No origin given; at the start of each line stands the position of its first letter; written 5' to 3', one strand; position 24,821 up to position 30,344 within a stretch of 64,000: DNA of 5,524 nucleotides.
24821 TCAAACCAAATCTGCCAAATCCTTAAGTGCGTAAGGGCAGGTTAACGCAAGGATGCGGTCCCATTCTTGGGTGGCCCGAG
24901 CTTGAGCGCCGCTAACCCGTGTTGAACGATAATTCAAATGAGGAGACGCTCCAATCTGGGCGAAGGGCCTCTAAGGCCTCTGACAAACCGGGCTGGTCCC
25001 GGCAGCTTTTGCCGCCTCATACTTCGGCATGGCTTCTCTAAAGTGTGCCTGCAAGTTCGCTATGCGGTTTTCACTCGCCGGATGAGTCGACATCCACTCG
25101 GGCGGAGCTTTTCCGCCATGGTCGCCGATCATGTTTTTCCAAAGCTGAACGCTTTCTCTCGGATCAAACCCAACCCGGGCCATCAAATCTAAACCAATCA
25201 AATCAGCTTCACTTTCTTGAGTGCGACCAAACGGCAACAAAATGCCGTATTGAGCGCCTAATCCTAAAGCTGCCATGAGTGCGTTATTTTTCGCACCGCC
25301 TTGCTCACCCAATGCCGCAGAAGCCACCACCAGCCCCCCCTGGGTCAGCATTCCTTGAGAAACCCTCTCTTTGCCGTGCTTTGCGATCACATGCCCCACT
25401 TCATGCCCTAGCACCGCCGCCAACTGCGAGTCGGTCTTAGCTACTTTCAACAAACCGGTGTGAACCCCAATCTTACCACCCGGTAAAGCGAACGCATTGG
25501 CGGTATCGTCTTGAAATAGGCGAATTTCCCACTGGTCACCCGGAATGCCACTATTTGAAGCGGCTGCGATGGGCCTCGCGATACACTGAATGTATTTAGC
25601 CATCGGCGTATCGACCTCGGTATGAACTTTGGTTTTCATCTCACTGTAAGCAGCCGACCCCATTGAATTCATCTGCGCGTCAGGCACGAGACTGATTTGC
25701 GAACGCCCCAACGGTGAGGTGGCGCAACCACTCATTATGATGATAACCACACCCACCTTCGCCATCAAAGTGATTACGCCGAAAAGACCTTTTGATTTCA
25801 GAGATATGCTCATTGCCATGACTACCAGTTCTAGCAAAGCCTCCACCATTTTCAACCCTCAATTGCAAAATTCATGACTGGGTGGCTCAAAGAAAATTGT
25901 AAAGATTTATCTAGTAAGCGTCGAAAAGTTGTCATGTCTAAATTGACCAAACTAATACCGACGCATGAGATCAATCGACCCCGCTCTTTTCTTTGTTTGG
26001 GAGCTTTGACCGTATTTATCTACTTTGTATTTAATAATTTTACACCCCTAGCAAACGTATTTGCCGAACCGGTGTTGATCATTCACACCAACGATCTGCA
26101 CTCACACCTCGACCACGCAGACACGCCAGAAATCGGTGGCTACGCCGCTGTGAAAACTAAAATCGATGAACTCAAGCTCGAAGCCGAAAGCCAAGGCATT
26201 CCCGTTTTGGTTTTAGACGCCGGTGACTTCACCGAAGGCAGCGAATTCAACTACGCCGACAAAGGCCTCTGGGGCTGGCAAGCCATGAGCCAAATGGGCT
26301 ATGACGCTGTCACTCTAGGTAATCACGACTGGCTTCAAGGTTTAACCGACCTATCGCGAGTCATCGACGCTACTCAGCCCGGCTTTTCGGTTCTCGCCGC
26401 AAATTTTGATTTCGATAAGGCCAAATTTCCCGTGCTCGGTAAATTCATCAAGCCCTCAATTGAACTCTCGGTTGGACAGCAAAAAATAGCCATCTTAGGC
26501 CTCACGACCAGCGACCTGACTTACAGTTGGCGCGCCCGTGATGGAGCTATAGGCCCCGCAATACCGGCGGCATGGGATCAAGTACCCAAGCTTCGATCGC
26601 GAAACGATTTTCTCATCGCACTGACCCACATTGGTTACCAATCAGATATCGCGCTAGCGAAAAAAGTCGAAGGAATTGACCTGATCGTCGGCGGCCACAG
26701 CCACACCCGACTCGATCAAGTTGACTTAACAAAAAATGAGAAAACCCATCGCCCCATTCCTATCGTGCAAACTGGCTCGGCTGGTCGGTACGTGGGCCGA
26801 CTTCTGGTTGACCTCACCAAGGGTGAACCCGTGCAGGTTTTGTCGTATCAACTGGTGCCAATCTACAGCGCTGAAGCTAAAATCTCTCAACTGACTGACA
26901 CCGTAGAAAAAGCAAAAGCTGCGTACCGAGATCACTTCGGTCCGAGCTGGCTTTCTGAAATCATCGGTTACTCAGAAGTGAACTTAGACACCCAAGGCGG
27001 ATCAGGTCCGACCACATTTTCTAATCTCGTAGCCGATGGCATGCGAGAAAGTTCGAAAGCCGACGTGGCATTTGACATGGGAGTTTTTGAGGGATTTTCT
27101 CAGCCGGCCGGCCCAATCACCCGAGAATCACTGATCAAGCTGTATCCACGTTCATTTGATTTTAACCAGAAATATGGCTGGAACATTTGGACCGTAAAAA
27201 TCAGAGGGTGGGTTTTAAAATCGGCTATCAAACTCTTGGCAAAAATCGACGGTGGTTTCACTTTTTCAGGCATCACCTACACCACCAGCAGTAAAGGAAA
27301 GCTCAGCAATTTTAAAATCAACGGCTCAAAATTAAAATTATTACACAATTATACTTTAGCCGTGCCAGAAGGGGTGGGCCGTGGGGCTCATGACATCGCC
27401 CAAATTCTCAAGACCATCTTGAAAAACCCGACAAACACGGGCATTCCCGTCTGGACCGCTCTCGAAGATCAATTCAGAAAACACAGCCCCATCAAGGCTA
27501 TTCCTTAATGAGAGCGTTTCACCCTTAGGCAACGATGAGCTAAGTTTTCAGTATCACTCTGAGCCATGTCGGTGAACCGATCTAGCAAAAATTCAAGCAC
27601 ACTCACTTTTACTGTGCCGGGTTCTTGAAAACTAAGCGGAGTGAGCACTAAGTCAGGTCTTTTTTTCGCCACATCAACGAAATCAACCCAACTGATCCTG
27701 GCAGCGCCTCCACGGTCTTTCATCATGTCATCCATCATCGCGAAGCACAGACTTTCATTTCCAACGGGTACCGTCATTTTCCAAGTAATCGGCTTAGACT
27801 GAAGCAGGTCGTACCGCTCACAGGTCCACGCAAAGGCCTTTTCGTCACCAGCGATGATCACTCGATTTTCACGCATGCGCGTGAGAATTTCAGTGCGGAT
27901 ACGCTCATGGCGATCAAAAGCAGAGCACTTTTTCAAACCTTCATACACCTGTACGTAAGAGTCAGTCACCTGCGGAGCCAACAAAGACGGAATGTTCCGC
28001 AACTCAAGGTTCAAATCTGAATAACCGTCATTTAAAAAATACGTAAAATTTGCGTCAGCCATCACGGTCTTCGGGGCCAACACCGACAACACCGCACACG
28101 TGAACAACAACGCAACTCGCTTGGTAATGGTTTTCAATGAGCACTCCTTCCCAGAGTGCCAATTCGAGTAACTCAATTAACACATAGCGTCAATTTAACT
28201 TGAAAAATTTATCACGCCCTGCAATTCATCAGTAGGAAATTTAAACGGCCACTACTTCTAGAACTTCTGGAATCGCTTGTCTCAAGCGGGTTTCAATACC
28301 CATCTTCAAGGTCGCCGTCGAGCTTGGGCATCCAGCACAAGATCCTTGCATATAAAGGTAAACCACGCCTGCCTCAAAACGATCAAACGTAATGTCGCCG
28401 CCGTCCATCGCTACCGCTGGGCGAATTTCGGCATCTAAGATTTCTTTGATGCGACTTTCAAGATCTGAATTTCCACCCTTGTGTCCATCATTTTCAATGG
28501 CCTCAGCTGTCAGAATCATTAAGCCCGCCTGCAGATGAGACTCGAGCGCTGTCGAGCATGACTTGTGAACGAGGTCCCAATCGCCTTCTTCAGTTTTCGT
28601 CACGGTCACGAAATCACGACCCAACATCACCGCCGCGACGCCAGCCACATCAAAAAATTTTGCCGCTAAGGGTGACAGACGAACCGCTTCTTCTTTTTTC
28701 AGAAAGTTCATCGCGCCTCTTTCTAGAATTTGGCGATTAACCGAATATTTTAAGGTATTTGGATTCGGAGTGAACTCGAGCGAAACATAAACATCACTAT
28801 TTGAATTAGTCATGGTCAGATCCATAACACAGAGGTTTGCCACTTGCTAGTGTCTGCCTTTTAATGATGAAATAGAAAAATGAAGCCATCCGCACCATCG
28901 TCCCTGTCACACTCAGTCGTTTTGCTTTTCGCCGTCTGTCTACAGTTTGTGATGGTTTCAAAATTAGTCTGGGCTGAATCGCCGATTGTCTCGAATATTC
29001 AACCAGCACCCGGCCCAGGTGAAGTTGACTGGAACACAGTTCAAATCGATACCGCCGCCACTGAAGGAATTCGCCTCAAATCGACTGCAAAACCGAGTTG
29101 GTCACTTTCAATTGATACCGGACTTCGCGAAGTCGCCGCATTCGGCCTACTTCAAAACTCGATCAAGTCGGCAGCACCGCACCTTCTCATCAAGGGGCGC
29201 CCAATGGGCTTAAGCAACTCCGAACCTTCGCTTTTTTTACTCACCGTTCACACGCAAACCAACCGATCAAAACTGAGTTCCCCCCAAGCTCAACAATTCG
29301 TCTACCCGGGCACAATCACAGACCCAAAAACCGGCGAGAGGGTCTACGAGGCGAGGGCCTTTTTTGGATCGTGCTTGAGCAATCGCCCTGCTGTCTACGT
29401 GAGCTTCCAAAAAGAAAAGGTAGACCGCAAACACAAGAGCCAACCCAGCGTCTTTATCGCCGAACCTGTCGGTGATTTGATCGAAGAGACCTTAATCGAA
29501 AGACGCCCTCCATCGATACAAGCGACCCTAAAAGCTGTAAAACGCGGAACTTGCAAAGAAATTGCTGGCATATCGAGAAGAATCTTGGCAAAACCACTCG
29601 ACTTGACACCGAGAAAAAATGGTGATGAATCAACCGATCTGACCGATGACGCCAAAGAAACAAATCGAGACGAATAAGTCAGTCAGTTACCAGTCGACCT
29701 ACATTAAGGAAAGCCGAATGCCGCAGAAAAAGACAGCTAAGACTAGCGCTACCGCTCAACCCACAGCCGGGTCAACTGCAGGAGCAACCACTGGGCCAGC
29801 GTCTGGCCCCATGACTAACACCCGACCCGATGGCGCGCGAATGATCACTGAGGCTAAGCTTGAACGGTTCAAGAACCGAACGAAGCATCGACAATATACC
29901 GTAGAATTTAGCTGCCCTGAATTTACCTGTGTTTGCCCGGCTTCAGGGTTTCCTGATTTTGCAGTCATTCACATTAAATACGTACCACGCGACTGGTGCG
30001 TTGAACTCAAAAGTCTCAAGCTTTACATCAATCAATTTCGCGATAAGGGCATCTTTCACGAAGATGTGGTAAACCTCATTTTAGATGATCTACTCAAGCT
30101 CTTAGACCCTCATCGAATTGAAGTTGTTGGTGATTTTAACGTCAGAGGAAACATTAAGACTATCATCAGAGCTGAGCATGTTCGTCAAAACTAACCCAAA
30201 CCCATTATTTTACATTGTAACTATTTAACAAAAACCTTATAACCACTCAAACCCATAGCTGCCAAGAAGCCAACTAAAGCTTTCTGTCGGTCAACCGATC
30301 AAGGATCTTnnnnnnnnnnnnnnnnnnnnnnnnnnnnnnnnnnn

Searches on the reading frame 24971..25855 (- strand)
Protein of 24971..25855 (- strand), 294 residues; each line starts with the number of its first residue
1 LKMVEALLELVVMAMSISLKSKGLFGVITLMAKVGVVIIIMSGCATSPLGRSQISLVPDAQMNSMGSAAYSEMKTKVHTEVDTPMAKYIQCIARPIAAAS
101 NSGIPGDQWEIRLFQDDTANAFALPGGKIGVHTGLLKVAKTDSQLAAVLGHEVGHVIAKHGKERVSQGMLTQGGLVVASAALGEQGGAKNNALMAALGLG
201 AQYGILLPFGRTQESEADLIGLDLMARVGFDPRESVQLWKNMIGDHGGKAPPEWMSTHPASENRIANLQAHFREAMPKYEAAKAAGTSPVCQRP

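Call 17: search_protein_families(library=ncbifam, proteins=[window:24971-25855:-])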
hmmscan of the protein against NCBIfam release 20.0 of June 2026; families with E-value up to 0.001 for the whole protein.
window:24971-25855:- (294 aa): 5 families
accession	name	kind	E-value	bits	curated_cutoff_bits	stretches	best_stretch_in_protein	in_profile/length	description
NF052400.1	M48_BAM_BepA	equivalog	1.1e-29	103.6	570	1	49-271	33-256/483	beta-barrel assembly-enhancing protease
NF052399.1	M48_lipo_LoiP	exception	8.4e-21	74.5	365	1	53-271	34-243/247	metalloprotease LoiP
NF002826.0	PRK03001.1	equivalog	4.1e-07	29.5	369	1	28-158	8-138/285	zinc metalloprotease HtpX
NF003965.0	PRK05457.1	equivalog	3.2e-06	26.7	245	1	44-157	40-146/285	protease HtpX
NF002363.0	PRK01345.1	equivalog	4.5e-06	26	422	0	52-158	30-137/318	zinc metalloprotease HtpX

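Call 18: search_protein_families(library=pfam, proteins=[window:24971-25855:-])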
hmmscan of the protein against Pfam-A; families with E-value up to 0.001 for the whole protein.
window:24971-25855:- (294 aa): 1 family
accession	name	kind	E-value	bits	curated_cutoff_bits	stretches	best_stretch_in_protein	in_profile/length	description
PF01435.24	Peptidase_M48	-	2.4e-43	148.6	20.3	1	87-270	5-184/186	Peptidase family M48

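Call 68: find_encoding_contigs(protein=window:24971-25855:-, flank=3000, max_places=10)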
Protein window:24971-25855:- (294 aa): no gene with exactly this product is on record in the collection.

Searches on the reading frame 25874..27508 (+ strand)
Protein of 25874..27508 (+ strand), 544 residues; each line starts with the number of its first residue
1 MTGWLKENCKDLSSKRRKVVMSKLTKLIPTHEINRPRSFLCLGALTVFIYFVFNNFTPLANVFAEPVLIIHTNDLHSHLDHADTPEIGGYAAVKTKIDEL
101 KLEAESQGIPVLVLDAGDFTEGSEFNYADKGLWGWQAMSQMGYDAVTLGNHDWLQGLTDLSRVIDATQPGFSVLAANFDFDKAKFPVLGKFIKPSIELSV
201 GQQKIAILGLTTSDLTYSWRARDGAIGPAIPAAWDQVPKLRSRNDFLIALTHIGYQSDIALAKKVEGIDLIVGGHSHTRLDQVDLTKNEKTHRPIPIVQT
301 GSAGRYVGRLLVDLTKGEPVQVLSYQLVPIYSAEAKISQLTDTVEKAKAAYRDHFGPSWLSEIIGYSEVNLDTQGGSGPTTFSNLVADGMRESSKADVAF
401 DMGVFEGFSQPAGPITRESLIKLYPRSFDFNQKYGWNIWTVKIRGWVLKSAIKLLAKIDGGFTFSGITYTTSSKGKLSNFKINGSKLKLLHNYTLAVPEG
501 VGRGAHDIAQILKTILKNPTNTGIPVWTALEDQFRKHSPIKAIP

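Call 71: search_protein_families(library=pfam, proteins=[window:25874-27508:+], max_evalue=0.00001)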
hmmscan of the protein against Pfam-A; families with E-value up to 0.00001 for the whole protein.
window:25874-27508:+ (544 aa): 2 families
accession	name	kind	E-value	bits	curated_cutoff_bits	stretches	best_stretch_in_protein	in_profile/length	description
PF00149.33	Metallophos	-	2.5e-11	44.8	21.5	1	69-278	3-190/191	Calcineurin-like phosphoesterase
PF02872.23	5_nucleotid_C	-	5.4e-11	43.3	23.6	1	364-505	2-150/158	5'-nucleotidase, C-terminal domain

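Call 83: find_encoding_contigs(protein=window:25874-27508:+, flank=3000, max_places=10)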
Protein window:25874-27508:+ (544 aa): 7 contigs read that carry it; 5 places shown.
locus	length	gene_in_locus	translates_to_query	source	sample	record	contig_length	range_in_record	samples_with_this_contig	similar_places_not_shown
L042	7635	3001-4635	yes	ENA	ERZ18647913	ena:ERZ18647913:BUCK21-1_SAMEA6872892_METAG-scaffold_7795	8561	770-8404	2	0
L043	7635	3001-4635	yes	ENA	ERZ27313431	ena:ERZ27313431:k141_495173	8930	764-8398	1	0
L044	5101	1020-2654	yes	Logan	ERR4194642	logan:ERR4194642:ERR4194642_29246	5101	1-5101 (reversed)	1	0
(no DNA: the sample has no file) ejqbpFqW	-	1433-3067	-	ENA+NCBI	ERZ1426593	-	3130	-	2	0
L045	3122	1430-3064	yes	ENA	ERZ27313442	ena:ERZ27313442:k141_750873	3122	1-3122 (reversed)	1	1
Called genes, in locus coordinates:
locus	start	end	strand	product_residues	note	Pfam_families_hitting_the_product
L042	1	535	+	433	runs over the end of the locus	?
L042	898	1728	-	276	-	-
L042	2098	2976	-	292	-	PF01435:Peptidase_M48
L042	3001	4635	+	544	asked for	PF00149:Metallophos, PF02872:5_nucleotid_C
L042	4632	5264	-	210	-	-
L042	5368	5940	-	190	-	PF08712:Nfu_N, PF01106:NifU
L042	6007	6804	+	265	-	-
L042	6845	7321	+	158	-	PF14489:QueF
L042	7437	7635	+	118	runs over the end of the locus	?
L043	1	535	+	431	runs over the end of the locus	?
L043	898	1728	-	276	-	-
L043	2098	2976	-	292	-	PF01435:Peptidase_M48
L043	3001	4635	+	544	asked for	PF00149:Metallophos, PF02872:5_nucleotid_C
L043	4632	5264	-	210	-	-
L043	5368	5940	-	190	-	PF08712:Nfu_N, PF01106:NifU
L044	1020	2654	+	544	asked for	PF00149:Metallophos, PF02872:5_nucleotid_C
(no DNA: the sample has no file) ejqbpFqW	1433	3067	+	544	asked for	PF00149:Metallophos, PF02872:5_nucleotid_C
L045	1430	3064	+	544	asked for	PF00149:Metallophos, PF02872:5_nucleotid_C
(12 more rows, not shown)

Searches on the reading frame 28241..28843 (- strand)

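Call 71: search_protein_families(library=pfam, proteins=[window:28241-28843:-], max_evalue=0.00001)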
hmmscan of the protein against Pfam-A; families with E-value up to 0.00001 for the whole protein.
window:28241-28843:- (200 aa): 2 families
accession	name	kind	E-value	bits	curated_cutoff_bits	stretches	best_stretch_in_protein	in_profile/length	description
PF01106.22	NifU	-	5.8e-27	94.1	27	1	132-198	1-67/67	NifU-like domain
PF08712.16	Nfu_N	-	2.5e-21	76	27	1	22-107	3-88/88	Scaffold protein Nfu/NifU N terminal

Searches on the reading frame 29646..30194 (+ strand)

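Call 71: search_protein_families(library=pfam, proteins=[window:29646-30194:+], max_evalue=0.00001)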
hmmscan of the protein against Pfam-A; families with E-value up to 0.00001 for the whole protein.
window:29646-30194:+ (182 aa): 1 family
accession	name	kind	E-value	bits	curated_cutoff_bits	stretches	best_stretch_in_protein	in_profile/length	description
PF14489.11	QueF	-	2.2e-32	111.6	27.3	1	103-180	1-78/81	QueF-like protein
